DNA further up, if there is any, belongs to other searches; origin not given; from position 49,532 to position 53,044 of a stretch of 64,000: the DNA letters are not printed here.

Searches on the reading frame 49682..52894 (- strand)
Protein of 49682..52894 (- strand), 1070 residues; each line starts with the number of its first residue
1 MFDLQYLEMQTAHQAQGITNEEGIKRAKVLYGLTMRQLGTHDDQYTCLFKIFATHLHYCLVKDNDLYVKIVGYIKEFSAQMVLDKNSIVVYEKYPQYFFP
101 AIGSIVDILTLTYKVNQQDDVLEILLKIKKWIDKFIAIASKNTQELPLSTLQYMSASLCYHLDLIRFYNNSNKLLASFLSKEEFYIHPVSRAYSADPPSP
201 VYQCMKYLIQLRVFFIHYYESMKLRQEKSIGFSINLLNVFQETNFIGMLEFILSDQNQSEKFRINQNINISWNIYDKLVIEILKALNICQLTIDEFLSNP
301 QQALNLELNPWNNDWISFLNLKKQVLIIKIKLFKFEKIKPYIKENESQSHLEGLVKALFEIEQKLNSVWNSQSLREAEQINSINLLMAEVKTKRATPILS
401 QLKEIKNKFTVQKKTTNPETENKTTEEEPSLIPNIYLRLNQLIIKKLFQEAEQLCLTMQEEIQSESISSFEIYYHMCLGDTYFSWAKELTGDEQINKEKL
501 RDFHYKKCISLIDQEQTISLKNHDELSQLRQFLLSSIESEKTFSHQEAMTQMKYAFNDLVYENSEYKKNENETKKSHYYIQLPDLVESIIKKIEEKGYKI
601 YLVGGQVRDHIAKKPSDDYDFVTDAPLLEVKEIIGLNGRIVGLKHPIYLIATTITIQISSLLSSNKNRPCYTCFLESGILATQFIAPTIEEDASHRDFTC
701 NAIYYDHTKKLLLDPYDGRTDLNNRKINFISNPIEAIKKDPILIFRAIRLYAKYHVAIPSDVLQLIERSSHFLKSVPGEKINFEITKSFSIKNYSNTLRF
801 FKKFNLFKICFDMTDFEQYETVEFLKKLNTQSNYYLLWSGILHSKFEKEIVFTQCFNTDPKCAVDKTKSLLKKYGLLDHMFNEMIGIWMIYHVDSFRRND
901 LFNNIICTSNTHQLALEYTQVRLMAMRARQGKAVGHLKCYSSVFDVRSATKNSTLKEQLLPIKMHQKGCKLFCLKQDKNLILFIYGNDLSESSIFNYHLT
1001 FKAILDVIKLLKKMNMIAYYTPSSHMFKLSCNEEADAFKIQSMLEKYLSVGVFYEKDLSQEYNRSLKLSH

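Call 4: search_protein_families(library=pfam, proteins=[window:49682-52894:-])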
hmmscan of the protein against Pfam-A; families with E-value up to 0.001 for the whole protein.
window:49682-52894:- (1070 aa): 2 families
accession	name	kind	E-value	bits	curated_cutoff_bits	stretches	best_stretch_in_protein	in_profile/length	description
PF01743.26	PolyA_pol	-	3.3e-18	66.7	23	1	600-727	1-125/126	Poly A polymerase head domain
PF12627.12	PolyA_pol_RNAbd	-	0.00068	19.8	22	0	758-811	4-57/64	Probable RNA and SrmB- binding site of polymerase A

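Call 22: search_protein_families(library=pfam, proteins=[window:49682-52894:-], max_evalue=1)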
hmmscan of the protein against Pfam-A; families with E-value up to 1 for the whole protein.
window:49682-52894:- (1070 aa): 4 families
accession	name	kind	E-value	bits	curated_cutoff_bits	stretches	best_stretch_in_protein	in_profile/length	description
PF01743.26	PolyA_pol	-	3.3e-18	66.7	23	1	600-727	1-125/126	Poly A polymerase head domain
PF12627.12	PolyA_pol_RNAbd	-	0.00068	19.8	22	1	758-811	4-57/64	Probable RNA and SrmB- binding site of polymerase A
PF24608.2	PDDEXK_15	-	0.17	12.2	27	0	357-420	70-132/164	Phage putative PDDEXK endonuclease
PF25505.1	ARM_CPL3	-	0.61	10.4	26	1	338-410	34-107/122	CPL3 ARM repeat domain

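Call 68: search_protein_families(library=ncbifam, proteins=[window:49682-52894:-], max_evalue=0.001)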
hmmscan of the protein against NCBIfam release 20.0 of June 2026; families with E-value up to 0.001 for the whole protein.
window:49682-52894:- (1070 aa): 6 families
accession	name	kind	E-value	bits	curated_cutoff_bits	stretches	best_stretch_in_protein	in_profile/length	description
TIGR01942.1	pcnB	subfamily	6.4e-37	127.4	305.65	1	587-815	19-242/425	polynucleotide adenylyltransferase PcnB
NF009814.0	PRK13299.1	equivalog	5.5e-30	104.7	290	1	587-844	10-259/396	CCA tRNA nucleotidyltransferase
NF008634.1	PRK11623.1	equivalog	1e-22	80.3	702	1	589-813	52-282/469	polynucleotide adenylyltransferase PcnB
NF008137.0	PRK10885.1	equivalog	2.3e-19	69.5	451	1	599-805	2-201/409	multifunctional CCA addition/repair protein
TIGR02692.1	tRNA_CCA_actino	equivalog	4.7e-18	65.1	438.8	1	578-800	8-229/466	CCA tRNA nucleotidyltransferase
NF009812.0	PRK13297.1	equivalog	1.7e-10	40.6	624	1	596-768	10-171/364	tRNA CCA-pyrophosphorylase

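Call 69: search_solved_structures(query=window:49682-52894:-, max_evalue=0.01)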
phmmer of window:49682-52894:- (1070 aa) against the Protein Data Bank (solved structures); distinct sequences matched with E-value up to 0.01: 19.
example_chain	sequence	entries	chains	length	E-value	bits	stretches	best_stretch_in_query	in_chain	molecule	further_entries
3aqm_A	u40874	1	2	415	1.1e-20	76.6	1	582-812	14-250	Poly(A) polymerase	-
3aql_A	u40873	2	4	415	2.8e-20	75.4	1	582-812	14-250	Poly(A) polymerase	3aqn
3aqk_A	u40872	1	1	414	2.8e-20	75.4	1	583-812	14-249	Poly(A) polymerase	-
6ibp_A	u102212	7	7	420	1.4e-15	59.7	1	589-808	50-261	CCA-adding enzyme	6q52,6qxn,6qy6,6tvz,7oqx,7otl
7otr_A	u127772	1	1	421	1.5e-15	59.7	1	589-808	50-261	CCA-adding protein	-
1miv_A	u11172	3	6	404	7.4e-14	54.1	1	588-788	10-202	tRNA CCA-adding enzyme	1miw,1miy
4wby_A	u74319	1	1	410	3.9e-10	41.8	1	580-810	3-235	Poly A polymerase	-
1vfg_A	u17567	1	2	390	2.6e-09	39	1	594-810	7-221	poly A polymerase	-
4wbz_A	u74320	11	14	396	2.7e-09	39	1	594-810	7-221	Poly A polymerase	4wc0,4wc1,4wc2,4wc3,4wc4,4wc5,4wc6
1ou5_A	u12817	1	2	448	6.7e-09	37.7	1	587-797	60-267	tRNA CCA-adding enzyme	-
4x4w_A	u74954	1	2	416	7.3e-09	37.6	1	588-797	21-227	CCA tRNA nucleotidyltransferase 1, mitochondrial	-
8cbm_E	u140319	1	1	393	9.3e-09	37.2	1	591-797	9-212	CCA tRNA nucleotidyltransferase 1, mitochondrial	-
9ns4_A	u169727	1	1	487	1.3e-08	36.7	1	687-818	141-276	tRNA nucleotidyltransferase cca2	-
3h37_A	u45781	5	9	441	6.6e-08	34.4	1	594-816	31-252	TRNA nucleotidyl transferase-related protein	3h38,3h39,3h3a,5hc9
3wfo_A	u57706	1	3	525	4e-07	31.8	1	591-805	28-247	Poly A polymerase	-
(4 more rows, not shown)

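Call 95: search_protein_families(library=padloc, proteins=[window:49682-52894:-], max_evalue=0.001)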
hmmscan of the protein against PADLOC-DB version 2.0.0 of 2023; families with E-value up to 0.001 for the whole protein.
window:49682-52894:- (1070 aa): 0 families

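Call 108: search_protein_representatives(protein=window:49682-52894:-)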
Query: 1070 residues. Proteins with E-value up to 0.001 (for the whole library): 22039; up to 1e-10: 6108; up to 1e-30: 8. The best 150 are listed.
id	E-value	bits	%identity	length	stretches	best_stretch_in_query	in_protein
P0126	0.0e+00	2402.9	100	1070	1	1-1070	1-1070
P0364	6.8e-52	193.3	26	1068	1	32-915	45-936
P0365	3.4e-50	187.7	28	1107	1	92-892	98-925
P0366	1.7e-44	168.8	26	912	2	580-817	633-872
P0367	3.9e-44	167.6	26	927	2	578-809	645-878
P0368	2.2e-35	138.6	37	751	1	578-846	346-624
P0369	2.9e-35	138.2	29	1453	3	588-763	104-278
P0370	2.9e-31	125.0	30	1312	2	578-801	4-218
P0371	1.8e-30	122.3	33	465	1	580-828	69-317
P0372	9.2e-30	120.0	40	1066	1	577-816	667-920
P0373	4.5e-29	117.7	34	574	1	580-846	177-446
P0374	3.0e-28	115.0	25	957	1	25-826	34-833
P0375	2.2e-27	112.1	28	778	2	581-842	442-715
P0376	2.7e-27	111.8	31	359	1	579-814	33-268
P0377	5.0e-27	111.0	34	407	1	572-832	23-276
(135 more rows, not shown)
